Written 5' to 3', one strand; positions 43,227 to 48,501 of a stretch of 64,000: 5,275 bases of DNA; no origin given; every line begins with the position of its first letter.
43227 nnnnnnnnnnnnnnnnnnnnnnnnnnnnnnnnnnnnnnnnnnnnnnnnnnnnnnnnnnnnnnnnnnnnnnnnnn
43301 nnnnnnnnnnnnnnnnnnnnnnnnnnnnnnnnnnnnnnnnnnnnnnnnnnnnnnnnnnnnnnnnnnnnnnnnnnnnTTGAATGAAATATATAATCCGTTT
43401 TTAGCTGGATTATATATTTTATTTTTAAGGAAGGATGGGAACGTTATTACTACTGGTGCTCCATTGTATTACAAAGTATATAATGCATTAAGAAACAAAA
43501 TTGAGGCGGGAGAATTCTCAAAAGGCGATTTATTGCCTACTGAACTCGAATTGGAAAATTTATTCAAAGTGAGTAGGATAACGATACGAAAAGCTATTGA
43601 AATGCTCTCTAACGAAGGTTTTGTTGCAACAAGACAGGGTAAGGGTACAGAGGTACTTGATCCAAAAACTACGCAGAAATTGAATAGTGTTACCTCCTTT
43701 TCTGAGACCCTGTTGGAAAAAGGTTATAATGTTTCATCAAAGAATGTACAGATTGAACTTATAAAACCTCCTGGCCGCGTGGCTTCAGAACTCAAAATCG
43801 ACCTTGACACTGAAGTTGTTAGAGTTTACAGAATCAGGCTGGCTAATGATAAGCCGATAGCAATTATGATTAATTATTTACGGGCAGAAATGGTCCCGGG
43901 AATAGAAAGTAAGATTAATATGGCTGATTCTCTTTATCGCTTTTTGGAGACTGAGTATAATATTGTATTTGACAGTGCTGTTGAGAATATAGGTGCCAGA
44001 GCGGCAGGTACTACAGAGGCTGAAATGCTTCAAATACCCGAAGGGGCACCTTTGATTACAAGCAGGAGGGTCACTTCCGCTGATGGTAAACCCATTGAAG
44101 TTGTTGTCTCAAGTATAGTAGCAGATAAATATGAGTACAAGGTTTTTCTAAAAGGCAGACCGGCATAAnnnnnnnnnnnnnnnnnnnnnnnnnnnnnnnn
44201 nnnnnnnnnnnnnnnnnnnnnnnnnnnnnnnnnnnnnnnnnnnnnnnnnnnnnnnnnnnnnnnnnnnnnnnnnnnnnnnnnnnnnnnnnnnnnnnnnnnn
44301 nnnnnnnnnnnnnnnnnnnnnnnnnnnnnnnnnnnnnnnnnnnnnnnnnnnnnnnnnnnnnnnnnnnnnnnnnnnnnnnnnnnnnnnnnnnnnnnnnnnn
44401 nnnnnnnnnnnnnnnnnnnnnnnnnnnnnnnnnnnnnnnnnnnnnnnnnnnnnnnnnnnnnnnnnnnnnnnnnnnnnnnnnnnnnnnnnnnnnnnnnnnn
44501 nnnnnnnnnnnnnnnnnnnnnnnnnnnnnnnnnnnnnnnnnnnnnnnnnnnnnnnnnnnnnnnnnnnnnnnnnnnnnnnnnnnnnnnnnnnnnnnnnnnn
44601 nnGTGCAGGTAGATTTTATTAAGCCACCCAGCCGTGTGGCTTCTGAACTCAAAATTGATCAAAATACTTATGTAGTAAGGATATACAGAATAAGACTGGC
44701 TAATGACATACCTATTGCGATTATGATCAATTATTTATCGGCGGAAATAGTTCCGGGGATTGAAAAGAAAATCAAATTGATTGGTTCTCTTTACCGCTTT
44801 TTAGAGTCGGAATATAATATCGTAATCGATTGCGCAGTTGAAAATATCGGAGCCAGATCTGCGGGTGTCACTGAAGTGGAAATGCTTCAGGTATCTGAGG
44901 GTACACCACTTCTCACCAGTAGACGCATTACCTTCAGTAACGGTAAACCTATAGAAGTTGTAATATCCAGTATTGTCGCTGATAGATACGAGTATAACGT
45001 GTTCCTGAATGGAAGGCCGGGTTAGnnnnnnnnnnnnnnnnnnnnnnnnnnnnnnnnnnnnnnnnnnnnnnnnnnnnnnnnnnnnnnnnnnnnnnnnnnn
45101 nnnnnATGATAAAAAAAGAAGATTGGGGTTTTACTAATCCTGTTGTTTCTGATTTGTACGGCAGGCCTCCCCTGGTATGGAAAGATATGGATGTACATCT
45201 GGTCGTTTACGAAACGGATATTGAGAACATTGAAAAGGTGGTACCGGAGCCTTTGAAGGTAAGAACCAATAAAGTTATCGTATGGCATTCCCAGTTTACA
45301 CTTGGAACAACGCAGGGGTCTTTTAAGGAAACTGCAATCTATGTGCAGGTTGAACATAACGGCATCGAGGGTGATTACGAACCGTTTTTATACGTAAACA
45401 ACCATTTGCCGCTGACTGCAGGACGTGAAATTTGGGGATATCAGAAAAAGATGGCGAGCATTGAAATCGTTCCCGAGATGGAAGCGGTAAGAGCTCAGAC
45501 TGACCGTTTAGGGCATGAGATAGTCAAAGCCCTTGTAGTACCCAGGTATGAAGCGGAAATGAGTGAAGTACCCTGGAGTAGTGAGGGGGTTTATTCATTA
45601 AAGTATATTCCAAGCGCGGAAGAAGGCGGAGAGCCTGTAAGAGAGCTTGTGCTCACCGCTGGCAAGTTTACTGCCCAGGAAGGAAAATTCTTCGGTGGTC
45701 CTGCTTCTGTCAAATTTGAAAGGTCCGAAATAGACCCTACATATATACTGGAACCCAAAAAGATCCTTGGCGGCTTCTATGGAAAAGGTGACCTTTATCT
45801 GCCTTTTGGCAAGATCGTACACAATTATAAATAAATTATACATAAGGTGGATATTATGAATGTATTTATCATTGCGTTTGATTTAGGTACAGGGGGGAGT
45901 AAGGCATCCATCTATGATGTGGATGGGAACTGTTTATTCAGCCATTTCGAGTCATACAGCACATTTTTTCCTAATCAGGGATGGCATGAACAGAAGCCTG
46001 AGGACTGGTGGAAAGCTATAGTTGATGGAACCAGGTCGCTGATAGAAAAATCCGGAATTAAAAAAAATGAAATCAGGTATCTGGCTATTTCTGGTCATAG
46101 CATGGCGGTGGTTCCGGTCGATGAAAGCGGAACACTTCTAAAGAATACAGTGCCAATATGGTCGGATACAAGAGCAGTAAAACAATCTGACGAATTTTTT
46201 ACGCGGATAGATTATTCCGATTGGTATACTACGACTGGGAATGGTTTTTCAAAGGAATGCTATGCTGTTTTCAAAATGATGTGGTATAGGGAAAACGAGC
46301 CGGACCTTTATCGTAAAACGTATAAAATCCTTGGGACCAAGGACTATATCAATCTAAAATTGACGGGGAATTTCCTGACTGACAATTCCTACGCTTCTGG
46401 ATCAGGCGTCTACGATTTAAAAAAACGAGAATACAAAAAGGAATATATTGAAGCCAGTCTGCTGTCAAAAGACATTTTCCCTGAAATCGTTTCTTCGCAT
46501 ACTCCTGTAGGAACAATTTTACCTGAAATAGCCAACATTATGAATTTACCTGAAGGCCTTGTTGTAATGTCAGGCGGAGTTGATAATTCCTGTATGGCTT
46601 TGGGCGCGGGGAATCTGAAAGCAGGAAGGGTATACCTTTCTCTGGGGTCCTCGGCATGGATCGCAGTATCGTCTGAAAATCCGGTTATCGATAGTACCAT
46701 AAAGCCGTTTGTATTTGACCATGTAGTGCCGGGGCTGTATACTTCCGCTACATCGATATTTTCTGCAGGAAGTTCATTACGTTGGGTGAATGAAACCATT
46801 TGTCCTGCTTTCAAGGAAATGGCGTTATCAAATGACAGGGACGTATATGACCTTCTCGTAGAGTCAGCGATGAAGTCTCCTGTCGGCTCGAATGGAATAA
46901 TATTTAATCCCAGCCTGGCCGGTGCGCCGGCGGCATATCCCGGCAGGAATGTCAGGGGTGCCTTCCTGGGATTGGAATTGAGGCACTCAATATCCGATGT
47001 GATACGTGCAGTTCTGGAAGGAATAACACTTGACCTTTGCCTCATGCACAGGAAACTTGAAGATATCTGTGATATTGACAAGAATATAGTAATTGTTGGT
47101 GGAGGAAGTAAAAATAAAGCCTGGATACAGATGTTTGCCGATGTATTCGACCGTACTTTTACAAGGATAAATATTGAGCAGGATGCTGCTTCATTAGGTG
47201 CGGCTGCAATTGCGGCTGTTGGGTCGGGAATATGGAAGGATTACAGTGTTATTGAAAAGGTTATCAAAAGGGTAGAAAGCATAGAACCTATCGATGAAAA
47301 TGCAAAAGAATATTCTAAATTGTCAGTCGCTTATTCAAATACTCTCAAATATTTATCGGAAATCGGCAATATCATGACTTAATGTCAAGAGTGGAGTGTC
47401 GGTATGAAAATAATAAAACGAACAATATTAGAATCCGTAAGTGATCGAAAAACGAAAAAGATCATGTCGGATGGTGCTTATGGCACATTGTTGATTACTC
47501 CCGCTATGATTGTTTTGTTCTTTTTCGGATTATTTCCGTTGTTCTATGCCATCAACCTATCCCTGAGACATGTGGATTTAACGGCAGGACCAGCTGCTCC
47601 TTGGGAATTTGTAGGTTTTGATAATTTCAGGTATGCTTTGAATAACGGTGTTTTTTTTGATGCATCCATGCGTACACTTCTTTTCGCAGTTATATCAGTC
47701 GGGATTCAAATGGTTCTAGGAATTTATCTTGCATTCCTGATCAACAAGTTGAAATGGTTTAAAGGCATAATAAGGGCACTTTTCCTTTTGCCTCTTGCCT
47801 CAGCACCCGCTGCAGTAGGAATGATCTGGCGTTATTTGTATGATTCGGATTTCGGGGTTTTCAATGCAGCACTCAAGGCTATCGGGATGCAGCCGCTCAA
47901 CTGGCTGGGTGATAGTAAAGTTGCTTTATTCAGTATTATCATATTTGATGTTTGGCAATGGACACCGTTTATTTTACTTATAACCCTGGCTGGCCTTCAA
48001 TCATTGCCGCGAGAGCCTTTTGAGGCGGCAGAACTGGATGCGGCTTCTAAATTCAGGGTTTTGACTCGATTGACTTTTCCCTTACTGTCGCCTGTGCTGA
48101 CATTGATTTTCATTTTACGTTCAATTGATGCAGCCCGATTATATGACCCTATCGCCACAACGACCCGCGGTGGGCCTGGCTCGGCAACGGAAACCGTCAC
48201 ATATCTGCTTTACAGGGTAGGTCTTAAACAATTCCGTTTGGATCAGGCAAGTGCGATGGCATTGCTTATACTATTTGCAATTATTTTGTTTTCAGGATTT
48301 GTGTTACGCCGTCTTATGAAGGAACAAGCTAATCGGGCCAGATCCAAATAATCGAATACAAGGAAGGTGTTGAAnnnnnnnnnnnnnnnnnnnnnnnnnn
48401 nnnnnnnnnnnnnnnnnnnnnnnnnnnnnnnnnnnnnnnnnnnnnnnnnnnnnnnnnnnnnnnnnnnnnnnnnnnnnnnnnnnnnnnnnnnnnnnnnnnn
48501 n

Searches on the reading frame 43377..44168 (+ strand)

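Call 13: search_protein_families(library=pfam, proteins=[window:43377-44168:+], max_evalue=0.00001)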
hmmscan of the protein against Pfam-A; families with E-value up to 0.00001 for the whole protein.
window:43377-44168:+ (263 aa): 2 families
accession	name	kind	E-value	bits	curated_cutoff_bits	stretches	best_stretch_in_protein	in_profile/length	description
PF07702.18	UTRA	-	8.5e-32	110.3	23.8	1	115-253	2-141/141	UTRA domain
PF00392.27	GntR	-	8.9e-19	67.4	27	1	30-93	1-64/64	Bacterial regulatory proteins, gntR family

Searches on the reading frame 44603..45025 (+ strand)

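Call 66: search_protein_families(library=pfam, proteins=[window:44603-45025:+], max_evalue=0.01)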
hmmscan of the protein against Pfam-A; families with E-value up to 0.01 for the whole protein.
window:44603-45025:+ (140 aa): 1 family
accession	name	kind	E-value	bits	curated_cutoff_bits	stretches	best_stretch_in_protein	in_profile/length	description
PF07702.18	UTRA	-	9.5e-30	103.7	23.8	1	4-130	14-141/141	UTRA domain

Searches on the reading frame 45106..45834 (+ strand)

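Call 65: search_protein_families(library=pfam, proteins=[window:45106-45834:+], max_evalue=0.00001)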
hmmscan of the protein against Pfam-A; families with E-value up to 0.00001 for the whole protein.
window:45106-45834:+ (242 aa): 1 family
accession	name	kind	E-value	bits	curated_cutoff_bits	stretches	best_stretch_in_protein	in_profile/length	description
PF06314.16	ADC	-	3e-44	151.7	29.8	1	23-241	19-237/238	Acetoacetate decarboxylase (ADC)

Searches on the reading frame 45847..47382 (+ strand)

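Call 13: search_protein_families(library=pfam, proteins=[window:45847-47382:+], max_evalue=0.00001)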
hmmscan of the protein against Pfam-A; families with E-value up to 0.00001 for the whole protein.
window:45847-47382:+ (511 aa): 2 families
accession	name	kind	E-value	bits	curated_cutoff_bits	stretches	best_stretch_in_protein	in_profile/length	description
PF00370.27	FGGY_N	-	1.6e-51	175.7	28.8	1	8-253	2-245/245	FGGY family of carbohydrate kinases, N-terminal domain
PF02782.22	FGGY_C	-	2.4e-24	86.6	27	1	263-459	2-197/198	FGGY family of carbohydrate kinases, C-terminal domain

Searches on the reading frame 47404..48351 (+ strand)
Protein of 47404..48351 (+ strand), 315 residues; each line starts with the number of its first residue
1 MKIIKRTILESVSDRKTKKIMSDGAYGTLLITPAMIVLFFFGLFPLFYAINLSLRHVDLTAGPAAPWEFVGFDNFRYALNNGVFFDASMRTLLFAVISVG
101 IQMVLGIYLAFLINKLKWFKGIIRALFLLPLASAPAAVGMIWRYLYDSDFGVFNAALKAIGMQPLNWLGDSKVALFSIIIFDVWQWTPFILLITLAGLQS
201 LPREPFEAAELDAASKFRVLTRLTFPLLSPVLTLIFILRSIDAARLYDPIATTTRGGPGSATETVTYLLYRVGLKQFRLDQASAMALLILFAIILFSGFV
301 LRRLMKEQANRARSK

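Call 65: search_protein_families(library=pfam, proteins=[window:47404-48351:+], max_evalue=0.00001)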
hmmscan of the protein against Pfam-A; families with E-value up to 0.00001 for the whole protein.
window:47404-48351:+ (315 aa): 1 family
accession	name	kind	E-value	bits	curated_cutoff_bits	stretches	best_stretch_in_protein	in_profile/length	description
PF00528.27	BPD_transp_1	-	6.7e-17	62.2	26.4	1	103-303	2-176/184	Binding-protein-dependent transport system inner membrane component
